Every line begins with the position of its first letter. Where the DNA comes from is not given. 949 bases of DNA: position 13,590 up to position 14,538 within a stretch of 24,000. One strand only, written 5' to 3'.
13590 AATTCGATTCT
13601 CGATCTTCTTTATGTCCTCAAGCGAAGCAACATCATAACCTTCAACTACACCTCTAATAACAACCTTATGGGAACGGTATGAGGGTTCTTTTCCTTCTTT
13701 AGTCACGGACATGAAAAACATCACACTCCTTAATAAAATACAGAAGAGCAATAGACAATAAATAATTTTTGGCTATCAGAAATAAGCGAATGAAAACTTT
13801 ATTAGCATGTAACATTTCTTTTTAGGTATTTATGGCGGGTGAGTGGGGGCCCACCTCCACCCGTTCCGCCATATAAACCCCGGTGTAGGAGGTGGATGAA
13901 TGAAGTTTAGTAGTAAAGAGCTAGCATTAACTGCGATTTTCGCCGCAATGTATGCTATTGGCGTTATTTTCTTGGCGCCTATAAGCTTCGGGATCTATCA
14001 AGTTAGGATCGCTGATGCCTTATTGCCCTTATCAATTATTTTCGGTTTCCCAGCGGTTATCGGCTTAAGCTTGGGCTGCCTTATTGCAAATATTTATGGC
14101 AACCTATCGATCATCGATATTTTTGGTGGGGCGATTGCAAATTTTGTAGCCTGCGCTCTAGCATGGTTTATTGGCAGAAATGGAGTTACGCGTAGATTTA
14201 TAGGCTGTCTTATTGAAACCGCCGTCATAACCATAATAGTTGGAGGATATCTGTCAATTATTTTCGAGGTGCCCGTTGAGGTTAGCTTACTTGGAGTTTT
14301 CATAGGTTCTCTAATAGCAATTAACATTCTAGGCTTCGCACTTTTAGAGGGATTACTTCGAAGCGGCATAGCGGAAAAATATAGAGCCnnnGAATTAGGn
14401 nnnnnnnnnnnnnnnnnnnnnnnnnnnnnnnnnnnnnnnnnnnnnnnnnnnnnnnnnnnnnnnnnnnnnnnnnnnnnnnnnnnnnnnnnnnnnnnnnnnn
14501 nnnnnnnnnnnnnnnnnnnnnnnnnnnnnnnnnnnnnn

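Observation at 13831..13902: GC-rich leader that can switch between a self-contained hairpin and an anti-SD:SD helix, upstream of a QueT-like transporter: candidate archaeal riboswitch or thermosensor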

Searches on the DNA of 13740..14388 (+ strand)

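Call 4: search_rna_families(source=window, start=13740, end=13930, threshold=evalue, max_evalue=10, show_alignments=3)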
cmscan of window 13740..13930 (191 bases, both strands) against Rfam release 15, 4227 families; matches with E-value up to 10: 3.
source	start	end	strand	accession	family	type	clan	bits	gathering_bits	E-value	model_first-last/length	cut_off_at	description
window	13832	13871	-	RF03493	mir-1281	Gene; miRNA;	-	19.5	70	0.47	1-54/54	no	mir-1281 microRNA precursor family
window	13828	13876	+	RF01695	C4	Gene; antisense;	CL00128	17.7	45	0.39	1-87/87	no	C4 antisense RNA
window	13836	13863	+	RF02651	SorY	Gene; sRNA;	-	12.2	111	3.3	4-31/83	no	Singlet oxygen resistance RNA Y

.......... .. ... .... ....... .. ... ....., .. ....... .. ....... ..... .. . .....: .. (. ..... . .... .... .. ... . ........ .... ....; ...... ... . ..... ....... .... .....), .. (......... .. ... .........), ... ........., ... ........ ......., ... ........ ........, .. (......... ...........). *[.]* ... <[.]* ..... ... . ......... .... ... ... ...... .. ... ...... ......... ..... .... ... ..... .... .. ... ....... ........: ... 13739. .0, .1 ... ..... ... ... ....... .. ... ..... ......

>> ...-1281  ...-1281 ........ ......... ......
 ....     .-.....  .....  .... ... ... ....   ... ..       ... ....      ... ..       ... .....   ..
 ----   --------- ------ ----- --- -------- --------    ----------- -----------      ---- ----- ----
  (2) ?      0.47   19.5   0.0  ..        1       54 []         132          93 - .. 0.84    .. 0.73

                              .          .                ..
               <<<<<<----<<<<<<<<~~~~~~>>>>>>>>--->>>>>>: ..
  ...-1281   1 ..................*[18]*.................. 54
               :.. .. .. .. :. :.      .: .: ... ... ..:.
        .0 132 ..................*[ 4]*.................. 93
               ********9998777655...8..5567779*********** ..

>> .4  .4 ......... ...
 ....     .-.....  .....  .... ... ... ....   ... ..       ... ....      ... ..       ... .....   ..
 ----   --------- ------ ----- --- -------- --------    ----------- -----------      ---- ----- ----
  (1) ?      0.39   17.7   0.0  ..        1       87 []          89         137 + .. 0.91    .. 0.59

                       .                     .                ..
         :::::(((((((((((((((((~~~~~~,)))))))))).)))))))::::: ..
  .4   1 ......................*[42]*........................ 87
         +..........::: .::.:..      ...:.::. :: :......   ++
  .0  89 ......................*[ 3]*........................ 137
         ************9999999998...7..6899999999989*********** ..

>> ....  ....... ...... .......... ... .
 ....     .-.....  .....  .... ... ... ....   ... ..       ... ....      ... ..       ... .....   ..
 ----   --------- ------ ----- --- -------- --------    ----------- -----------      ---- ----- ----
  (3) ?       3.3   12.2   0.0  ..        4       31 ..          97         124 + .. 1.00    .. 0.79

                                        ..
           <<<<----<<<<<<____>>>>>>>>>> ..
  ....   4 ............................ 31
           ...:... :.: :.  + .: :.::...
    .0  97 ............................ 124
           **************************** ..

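Call 15: search_rna_families(sources=[L001, L006, L030, L046, L060, L048, L053, L073, L064, L050], threshold=gathering, show_alignments=3)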
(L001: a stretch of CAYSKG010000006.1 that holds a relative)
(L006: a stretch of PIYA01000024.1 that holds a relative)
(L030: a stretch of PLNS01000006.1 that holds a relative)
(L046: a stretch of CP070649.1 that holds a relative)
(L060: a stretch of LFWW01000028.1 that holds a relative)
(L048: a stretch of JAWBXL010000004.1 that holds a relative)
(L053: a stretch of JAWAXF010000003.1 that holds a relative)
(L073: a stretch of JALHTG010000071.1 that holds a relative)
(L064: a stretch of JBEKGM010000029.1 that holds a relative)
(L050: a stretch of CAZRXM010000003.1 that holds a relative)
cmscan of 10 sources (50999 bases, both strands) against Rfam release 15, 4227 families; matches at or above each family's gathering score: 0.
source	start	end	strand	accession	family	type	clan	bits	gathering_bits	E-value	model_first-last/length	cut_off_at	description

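Call 17: search_rna_families(source=L030, start=2380, end=2515, threshold=evalue, max_evalue=10, show_alignments=3)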
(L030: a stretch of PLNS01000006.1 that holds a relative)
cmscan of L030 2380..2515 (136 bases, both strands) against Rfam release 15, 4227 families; matches with E-value up to 10: 1.
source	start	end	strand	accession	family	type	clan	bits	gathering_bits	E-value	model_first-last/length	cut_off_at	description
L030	2436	2508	+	RF02153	NBR2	Gene; lncRNA;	-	17.1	40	1.6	1-63/63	no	Neighbour of BRCA1 gene 2 converved region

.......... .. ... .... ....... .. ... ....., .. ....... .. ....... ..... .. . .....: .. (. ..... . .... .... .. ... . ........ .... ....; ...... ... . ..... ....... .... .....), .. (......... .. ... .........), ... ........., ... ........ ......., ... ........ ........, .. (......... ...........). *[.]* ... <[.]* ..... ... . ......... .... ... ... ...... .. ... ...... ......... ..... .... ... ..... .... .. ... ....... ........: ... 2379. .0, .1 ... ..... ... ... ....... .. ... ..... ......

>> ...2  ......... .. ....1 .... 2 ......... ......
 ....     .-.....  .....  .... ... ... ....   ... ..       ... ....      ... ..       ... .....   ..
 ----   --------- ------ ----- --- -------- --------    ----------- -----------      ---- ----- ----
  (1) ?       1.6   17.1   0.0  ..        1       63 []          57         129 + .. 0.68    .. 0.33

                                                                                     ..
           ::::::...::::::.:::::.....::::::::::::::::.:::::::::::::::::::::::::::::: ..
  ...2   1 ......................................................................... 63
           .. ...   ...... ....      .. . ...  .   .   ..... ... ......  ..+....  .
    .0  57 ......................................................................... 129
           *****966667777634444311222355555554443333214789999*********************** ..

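Call 18: search_rna_families(source=L053, start=2340, end=2515, threshold=evalue, max_evalue=10, show_alignments=3)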
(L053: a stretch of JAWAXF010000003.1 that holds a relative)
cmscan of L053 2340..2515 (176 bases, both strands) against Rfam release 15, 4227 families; matches with E-value up to 10: 4.
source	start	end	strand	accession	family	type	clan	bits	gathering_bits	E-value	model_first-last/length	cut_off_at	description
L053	2358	2376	+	RF02838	Ref55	Gene; sRNA;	-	16.9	43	5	1-54/54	no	Enterococcus sRNA 55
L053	2382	2481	+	RF01027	mir-765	Gene; miRNA;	-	15.5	130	1.2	1-114/114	no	mir-765 microRNA precursor family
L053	2403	2473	-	RF03052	RAGATH-28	Gene; sRNA;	-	12.7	45.3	3.5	1-85/85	no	RAGATH-28 RNA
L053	2340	2470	-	RF02032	GOLLD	Gene;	-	11.4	150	0.41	1-122/416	3'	Giant, ornate, lake- and Lactobacillales-derived (GOLLD) RNA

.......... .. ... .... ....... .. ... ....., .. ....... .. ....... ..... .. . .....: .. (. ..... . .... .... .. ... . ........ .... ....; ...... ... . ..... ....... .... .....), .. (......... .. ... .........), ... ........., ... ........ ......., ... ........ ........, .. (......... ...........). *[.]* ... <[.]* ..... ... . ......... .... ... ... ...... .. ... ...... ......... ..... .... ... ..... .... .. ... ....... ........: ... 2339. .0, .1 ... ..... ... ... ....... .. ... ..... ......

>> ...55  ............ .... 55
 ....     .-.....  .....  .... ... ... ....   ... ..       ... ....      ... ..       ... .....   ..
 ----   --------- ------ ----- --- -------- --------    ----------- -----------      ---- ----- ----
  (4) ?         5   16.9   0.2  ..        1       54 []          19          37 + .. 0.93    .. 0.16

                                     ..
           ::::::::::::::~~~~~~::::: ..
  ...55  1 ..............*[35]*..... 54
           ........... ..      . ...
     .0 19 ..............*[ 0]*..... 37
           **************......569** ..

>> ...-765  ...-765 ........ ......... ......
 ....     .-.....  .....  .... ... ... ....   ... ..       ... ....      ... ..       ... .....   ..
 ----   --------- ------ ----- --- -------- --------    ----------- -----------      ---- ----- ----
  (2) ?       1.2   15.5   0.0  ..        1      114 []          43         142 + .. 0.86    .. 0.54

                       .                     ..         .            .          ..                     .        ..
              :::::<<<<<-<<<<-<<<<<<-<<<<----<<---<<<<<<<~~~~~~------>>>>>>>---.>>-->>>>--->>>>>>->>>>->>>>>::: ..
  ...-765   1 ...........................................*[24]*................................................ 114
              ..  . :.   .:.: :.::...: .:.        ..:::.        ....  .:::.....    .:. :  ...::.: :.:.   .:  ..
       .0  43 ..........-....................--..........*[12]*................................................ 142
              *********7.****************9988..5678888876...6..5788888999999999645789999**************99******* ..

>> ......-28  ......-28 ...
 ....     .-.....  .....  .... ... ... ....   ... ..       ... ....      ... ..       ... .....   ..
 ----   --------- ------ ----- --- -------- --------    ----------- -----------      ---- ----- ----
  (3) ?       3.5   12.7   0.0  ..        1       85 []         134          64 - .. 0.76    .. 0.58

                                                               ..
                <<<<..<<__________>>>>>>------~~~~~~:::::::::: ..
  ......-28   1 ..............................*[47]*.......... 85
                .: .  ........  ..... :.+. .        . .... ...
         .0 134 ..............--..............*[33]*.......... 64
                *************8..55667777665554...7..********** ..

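Call 40: build_rna_model(alignment_id=A2, structure=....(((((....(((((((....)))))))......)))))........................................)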
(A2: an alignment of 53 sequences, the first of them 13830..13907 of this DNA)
Model R1 built from alignment A2 (53 sequences, 82 columns); structure: as given.
model positions 74; base pairs 11; branch points 0; effective number of sequences 3.14; information 0.763 bits per position. Calibrated on 0.2 Mb of random sequence (short: E-values are rough).
structure used (alignment columns):
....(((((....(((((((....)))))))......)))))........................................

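Call 42: search_with_rna_model(model_id=R1, sources=[window, L001, L002, L003, L004, L005, L006, L007, L008, L009, L010, L011, L012, L013, L014, L015, L016, L017, L018, L019, L020, L021, L022, L023, L024, L025, L026, L027, L028, L029, L030, L031, L032, L033, L034, L035, L036, L037, L038, L039, L040, L041, L042, L043, L044, L045, L046, L047, L048, L049, L050, L051, L052, L053, L054, L055, L056, L057, L058, L059, L060, L061, L062, L063, L064, L065, L066, L067, L068, L069, L070, L071, L072, L073, L074, L075, L076, L077, L078, L079, L080], max_evalue=10)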
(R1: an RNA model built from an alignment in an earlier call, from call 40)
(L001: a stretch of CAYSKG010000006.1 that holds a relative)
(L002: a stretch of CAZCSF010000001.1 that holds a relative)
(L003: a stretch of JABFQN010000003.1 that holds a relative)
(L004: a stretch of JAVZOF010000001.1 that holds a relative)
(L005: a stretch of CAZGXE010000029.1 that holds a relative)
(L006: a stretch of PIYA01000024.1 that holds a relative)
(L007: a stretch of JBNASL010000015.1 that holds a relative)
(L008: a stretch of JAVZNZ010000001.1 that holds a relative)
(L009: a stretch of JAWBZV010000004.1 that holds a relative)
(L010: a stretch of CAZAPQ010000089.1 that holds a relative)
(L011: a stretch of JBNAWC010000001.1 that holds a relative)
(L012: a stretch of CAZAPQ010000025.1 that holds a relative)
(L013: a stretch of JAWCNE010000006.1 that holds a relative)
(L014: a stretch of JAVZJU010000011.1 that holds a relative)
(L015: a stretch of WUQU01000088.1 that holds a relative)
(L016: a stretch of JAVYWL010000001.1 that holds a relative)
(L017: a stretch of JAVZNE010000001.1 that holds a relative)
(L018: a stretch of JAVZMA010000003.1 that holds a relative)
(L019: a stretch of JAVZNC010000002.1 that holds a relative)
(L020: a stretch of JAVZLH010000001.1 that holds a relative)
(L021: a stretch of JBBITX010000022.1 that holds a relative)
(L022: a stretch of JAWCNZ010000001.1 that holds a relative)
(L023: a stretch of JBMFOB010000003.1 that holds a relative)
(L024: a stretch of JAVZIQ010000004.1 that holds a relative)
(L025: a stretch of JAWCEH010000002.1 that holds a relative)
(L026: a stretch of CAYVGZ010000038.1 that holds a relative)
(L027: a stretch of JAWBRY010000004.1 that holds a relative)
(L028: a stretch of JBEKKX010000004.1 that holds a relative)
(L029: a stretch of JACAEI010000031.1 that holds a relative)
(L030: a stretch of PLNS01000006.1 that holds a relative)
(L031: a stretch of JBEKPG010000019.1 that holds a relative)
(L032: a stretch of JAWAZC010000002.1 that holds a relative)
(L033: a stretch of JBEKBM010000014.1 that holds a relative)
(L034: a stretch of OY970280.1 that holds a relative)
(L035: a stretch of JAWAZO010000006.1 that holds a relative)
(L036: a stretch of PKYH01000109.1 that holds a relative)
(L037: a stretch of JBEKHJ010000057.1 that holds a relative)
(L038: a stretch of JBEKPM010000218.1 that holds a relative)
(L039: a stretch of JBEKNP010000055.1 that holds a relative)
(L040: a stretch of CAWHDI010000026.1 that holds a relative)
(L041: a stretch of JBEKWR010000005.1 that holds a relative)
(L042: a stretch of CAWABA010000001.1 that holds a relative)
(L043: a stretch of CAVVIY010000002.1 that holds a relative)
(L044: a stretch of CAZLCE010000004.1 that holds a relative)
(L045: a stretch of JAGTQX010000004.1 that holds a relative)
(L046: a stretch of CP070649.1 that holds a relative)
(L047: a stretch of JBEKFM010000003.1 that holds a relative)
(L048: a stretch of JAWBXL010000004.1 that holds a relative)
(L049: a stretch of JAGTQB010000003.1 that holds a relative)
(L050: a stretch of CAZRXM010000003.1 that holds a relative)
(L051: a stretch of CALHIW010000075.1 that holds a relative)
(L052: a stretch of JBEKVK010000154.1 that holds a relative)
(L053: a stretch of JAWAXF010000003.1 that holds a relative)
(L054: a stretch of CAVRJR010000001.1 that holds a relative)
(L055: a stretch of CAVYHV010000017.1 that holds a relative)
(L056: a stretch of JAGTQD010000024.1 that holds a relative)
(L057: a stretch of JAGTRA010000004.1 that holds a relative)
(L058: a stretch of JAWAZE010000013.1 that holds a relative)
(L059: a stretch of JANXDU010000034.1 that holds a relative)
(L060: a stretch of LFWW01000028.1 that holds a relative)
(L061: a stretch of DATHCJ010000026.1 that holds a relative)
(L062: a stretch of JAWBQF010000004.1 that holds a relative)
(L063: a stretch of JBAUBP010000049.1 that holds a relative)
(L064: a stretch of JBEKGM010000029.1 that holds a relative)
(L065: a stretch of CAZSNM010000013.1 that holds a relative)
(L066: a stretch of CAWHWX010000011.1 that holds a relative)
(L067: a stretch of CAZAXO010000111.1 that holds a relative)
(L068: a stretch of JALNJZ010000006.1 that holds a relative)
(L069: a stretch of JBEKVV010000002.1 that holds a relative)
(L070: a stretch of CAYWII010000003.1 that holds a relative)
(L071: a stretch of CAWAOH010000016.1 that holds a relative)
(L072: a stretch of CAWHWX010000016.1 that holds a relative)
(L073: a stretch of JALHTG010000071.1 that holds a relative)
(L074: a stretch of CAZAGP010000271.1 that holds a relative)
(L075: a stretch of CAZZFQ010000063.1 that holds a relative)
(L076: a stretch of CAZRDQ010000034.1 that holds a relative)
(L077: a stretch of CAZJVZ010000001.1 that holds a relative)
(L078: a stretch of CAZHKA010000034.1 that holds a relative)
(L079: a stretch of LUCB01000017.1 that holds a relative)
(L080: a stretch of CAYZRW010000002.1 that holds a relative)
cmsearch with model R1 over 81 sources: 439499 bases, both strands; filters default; matches with E-value up to 10: 76.
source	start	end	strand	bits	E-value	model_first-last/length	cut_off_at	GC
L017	2434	2507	+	97.2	3.5e-32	1-74/74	no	0.54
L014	2434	2507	+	95.7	1.3e-31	1-74/74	no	0.54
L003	2431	2504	+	94.3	4.1e-31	1-74/74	no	0.55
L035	2434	2507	+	93.4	8.9e-31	1-74/74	no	0.57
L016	2434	2507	+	93.2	1e-30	1-74/74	no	0.58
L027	2434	2507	+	92.4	2e-30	1-74/74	no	0.61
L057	2429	2502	+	91.8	3.3e-30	1-74/74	no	0.54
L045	2433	2507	+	91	6.3e-30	1-74/74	no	0.55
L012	2433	2506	+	90.7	8.1e-30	1-74/74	no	0.57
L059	2434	2507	+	89.9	1.7e-29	1-74/74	no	0.58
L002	2430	2504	+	89.8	1.7e-29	1-74/74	no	0.56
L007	2437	2508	+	87.5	1.2e-28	1-74/74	no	0.54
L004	2432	2507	+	87.5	1.2e-28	1-74/74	no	0.57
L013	2437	2508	+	87.4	1.3e-28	1-74/74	no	0.56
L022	2437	2508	+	87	1.8e-28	1-74/74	no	0.53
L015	2437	2508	+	86.9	2e-28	1-74/74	no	0.56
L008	2437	2508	+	85.8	4.8e-28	1-74/74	no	0.53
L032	2432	2505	+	85.4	6.7e-28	1-74/74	no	0.57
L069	2422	2495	+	85.4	7.2e-28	1-74/74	no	0.64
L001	2432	2507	+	84.6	1.3e-27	1-74/74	no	0.57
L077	2428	2501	+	84.5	1.4e-27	1-74/74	no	0.59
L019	2425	2496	+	84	2.2e-27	1-74/74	no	0.54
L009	2436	2507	+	83.9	2.3e-27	1-74/74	no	0.56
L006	803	874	+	83.9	2.4e-27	1-74/74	no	0.54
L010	2433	2506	+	83.7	2.8e-27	1-74/74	no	0.59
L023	2437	2508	+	83.6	3.1e-27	1-74/74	no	0.54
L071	2437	2510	+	83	5.1e-27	1-74/74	no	0.65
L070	2436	2508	+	83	5.3e-27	1-74/74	no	0.52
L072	2421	2495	+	82.1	1.1e-26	1-74/74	no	0.59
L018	2436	2508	+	81.5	1.8e-26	1-74/74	no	0.53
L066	2421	2495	+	80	6.5e-26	1-74/74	no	0.59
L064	2422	2495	+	79.9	6.8e-26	1-74/74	no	0.65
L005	2427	2503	+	79.9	7.1e-26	1-74/74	no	0.58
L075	2437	2510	+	79.6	9e-26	1-74/74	no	0.61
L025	2431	2508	+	79.5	9.2e-26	1-74/74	no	0.56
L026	2436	2508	+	79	1.5e-25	1-74/74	no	0.58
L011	2437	2508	+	78.4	2.5e-25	1-74/74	no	0.6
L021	278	349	+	78.1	3e-25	1-74/74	no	0.49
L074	2000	2073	+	77.3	6e-25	1-74/74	no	0.61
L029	2434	2506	+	77.3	6.1e-25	1-74/74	no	0.56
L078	2421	2495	+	76.5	1.2e-24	1-74/74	no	0.56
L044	2435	2508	+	76.5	1.2e-24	1-74/74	no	0.54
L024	2435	2506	+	75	4.2e-24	1-74/74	no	0.57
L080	2423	2495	+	74.5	6e-24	1-74/74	no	0.62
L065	2437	2508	+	73.6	1.3e-23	1-74/74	no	0.53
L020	2438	2508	+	73.6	1.3e-23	1-74/74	no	0.52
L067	372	446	+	70.4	1.8e-22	1-74/74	no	0.52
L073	2419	2487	+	58.3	4.7e-18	1-74/74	no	0.57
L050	2433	2507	+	55.4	5.4e-17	1-74/74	no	0.52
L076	1347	1415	+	51.3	1.6e-15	1-74/74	no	0.59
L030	2451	2515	+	18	0.0019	1-74/74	no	0.34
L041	2450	2513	+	15.6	0.015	1-74/74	no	0.36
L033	2450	2513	+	15.4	0.016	1-74/74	no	0.34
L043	2450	2513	+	15.4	0.016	1-74/74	no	0.34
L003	2397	2471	-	14.9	0.026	1-74/74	no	0.47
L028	2450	2513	+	14.8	0.028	1-74/74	no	0.34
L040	2450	2513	+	14.8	0.028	1-74/74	no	0.34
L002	2396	2470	-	13.9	0.06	1-74/74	no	0.45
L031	2450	2512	+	13.8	0.066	1-74/74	no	0.32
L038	1546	1609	+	13.6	0.074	1-74/74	no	0.38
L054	2450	2512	+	13.5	0.085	1-74/74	no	0.35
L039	2450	2513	+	13.4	0.089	1-74/74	no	0.34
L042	2450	2511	+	13.1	0.11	1-74/74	no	0.37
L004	2401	2472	-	13.1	0.12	1-74/74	no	0.47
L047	2453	2517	+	12.9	0.14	1-74/74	no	0.31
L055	2450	2507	+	12.3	0.22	1-74/74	no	0.36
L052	2450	2513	+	11.8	0.33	1-74/74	no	0.38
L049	2394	2449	+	11.5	0.45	1-74/74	no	0.57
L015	2072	2114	+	11.1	0.62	1-74/74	no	0.35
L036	1502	1566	+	10.5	0.97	1-74/74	no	0.34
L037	2453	2517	+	10.5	0.97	1-74/74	no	0.34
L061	2450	2513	+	9.3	2.7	1-74/74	no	0.28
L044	2232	2282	-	8.8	4.1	1-74/74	no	0.37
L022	4615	4666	-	8.8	4.1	1-74/74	no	0.46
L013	2943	2991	+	8.1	7.7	1-74/74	no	0.51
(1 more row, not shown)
